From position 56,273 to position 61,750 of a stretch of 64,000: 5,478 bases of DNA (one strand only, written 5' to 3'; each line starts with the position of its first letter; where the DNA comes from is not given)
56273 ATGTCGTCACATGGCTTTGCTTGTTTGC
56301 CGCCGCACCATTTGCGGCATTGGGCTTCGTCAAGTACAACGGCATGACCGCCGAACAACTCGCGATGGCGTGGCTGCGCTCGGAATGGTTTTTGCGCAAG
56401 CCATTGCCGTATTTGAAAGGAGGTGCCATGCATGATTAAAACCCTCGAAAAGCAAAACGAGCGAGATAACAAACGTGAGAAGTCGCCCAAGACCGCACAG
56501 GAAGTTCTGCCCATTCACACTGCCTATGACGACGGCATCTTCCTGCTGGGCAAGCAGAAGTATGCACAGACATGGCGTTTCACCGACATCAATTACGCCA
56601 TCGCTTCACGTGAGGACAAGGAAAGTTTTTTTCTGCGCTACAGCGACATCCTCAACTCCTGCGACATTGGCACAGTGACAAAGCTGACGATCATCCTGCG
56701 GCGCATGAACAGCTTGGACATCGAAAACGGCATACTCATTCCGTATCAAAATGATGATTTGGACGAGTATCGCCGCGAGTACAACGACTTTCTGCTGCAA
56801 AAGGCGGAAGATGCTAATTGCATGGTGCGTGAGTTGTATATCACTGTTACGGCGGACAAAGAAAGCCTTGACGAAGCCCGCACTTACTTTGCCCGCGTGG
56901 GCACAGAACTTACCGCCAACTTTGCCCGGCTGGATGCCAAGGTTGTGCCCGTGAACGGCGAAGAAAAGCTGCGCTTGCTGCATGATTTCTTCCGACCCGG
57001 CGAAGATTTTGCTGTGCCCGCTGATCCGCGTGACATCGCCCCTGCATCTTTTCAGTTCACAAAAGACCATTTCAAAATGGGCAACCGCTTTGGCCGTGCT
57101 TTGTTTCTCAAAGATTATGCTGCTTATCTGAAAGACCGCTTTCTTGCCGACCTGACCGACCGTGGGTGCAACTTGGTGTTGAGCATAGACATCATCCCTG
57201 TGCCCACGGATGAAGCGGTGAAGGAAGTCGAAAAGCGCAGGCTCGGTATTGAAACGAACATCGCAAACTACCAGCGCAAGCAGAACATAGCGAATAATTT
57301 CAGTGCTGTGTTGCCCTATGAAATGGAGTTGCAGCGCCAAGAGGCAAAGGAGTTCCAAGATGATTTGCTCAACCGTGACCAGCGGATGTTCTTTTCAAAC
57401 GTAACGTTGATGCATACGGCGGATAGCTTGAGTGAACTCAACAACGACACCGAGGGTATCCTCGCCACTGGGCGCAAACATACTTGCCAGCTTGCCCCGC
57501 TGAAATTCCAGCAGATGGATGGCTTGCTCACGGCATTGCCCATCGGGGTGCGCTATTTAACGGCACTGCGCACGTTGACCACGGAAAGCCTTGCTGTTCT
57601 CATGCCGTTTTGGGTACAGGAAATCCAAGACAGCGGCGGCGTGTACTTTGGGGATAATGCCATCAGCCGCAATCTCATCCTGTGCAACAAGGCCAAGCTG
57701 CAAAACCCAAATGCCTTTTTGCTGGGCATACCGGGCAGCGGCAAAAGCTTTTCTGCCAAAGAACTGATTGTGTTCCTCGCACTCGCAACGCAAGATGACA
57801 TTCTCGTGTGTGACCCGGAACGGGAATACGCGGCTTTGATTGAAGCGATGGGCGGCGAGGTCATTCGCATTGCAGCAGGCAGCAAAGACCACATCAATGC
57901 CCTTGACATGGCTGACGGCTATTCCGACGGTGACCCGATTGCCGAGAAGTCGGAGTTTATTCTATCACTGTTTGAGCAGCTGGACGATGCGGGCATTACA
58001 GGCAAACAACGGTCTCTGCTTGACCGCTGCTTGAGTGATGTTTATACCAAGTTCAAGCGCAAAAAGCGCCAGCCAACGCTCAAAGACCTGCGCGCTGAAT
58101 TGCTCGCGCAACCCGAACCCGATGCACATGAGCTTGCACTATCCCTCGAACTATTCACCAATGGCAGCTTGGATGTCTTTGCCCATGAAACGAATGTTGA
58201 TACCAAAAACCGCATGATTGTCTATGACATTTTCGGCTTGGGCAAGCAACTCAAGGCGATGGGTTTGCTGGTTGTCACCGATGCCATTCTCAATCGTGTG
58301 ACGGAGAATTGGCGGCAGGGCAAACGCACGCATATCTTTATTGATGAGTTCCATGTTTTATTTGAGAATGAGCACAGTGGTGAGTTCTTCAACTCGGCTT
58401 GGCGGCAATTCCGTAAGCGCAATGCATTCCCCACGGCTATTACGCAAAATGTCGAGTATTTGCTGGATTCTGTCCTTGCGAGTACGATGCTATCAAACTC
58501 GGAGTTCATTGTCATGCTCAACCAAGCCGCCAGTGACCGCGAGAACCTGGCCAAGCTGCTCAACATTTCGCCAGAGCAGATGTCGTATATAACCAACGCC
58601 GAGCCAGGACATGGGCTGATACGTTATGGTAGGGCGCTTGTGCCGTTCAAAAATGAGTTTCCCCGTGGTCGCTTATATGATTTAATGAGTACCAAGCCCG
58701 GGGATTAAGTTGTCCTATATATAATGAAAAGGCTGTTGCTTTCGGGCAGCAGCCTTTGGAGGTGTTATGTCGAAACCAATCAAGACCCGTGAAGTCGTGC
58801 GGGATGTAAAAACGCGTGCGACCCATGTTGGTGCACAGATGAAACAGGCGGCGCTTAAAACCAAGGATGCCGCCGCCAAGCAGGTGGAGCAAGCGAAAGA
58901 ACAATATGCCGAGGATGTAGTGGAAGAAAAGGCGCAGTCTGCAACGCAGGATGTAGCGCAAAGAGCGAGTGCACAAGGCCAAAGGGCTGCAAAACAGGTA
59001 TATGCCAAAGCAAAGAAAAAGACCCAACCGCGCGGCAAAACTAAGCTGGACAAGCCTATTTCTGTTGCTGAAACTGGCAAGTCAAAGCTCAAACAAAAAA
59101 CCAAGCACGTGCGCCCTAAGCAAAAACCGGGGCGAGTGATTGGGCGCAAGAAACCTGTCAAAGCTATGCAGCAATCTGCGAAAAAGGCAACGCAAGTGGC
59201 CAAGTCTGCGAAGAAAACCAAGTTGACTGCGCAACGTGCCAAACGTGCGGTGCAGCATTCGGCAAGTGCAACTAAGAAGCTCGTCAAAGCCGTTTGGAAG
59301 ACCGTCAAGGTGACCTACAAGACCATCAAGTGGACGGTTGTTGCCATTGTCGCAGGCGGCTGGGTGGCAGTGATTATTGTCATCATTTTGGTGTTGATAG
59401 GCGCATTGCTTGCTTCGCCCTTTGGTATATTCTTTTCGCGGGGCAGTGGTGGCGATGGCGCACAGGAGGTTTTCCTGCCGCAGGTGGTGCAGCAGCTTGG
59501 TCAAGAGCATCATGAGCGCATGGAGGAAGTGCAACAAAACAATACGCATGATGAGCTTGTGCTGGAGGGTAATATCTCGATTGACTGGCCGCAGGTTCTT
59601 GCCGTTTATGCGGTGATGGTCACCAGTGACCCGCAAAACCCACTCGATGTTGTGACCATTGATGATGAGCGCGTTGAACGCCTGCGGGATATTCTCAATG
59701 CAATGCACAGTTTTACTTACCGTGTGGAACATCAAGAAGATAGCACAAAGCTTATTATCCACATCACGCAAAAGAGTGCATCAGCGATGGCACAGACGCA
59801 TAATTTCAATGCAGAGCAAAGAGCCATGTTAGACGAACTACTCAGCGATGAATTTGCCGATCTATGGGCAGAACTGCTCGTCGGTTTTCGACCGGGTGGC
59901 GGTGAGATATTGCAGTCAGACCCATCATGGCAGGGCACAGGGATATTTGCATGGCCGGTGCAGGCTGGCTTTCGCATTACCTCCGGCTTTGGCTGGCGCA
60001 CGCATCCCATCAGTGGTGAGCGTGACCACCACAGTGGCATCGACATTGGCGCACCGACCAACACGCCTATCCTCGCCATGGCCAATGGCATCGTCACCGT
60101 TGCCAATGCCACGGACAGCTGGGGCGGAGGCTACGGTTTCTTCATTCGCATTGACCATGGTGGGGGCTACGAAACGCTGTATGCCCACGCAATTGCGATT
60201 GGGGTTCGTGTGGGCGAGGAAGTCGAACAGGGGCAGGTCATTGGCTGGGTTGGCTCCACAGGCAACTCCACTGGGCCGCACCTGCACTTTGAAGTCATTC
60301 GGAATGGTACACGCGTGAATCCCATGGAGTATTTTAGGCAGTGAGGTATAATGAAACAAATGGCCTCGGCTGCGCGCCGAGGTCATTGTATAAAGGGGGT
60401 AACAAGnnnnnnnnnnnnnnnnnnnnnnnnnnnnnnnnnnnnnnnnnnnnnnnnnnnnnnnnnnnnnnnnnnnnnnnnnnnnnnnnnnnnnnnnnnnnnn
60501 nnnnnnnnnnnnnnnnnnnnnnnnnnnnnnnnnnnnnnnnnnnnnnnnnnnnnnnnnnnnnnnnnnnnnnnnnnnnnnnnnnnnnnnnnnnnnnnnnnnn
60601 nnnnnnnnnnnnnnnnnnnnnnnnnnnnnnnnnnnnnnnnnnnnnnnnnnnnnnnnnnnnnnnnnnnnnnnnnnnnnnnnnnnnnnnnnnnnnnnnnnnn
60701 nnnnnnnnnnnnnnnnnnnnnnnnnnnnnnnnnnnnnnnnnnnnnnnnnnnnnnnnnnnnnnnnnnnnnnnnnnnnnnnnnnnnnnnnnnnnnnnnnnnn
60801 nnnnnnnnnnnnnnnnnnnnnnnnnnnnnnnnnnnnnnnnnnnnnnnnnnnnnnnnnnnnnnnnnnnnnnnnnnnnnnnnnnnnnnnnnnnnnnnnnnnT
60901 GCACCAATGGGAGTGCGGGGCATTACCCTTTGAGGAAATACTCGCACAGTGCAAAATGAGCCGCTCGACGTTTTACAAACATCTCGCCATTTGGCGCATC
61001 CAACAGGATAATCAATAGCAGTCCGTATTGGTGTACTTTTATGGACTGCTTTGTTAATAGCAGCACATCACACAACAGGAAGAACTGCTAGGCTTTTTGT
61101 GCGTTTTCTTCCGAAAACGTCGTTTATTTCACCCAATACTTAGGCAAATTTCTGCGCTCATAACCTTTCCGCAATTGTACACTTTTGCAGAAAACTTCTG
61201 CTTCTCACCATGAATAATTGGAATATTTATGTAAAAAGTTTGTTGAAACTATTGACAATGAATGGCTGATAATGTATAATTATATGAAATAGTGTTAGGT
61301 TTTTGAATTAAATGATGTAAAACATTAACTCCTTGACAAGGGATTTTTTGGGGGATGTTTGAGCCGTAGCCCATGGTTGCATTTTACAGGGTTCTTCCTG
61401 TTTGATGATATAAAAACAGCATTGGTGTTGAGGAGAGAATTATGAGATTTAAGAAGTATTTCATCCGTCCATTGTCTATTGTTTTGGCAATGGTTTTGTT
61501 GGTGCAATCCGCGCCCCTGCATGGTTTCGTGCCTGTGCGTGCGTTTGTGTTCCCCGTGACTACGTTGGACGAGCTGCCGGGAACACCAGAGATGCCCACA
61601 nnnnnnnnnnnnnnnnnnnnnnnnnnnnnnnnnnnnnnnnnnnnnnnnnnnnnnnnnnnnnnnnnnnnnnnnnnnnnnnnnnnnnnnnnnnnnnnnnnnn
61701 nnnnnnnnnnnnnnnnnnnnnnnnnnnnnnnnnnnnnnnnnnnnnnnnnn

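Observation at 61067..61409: Candidate invertible promoter (inverton) between a small serine recombinase and an RHS-type toxin gene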

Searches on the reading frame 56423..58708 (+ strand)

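Call 5: search_protein_families(library=pfam, proteins=[window:56423-58708:+])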
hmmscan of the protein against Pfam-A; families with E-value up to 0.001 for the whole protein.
window:56423-58708:+ (761 aa): 3 families
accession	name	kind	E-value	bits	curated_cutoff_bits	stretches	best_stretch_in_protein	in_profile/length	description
PF19044.6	P-loop_TraG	-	1.9e-10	40.4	25.8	1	423-721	24-340/413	TraG P-loop domain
PF12846.13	AAA_10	-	5.5e-08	32.7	27.5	1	424-688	17-294/362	AAA-like domain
PF01935.23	DUF87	-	0.00019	22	23.2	0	434-561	29-145/220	Helicase HerA, central domain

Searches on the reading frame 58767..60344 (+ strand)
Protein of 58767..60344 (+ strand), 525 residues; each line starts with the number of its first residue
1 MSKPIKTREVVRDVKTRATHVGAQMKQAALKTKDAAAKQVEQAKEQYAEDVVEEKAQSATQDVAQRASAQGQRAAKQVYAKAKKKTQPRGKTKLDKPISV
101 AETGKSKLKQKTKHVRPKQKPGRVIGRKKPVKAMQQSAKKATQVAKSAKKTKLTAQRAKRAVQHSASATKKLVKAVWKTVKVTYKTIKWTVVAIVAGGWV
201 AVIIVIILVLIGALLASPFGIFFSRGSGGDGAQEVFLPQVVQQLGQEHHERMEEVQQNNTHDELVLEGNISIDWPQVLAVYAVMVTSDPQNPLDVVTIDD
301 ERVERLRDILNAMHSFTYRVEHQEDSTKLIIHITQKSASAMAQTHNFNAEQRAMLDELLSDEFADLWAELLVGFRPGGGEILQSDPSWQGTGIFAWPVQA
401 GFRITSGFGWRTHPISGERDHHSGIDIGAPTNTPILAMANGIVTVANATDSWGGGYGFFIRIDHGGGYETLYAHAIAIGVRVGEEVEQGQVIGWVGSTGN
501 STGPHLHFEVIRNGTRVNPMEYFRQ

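Call 5: search_protein_families(library=pfam, proteins=[window:58767-60344:+])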
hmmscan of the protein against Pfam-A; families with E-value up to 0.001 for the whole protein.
window:58767-60344:+ (525 aa): 1 family
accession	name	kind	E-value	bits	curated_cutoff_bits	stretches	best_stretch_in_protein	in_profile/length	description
PF01551.29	Peptidase_M23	-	4.1e-32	110.7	28.7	1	421-519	2-96/96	Peptidase family M23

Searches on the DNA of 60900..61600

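Call 55: search_rna_families(source=window, start=60900, end=61600, threshold=evalue, max_evalue=1)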
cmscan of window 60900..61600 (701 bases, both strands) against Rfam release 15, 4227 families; matches with E-value up to 1: 1.
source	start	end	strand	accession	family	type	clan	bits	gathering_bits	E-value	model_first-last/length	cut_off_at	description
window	61223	61258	-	RF03027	RT-6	Gene; sRNA;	-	16.5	46.7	0.68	35-70/75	no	RT-6 RNA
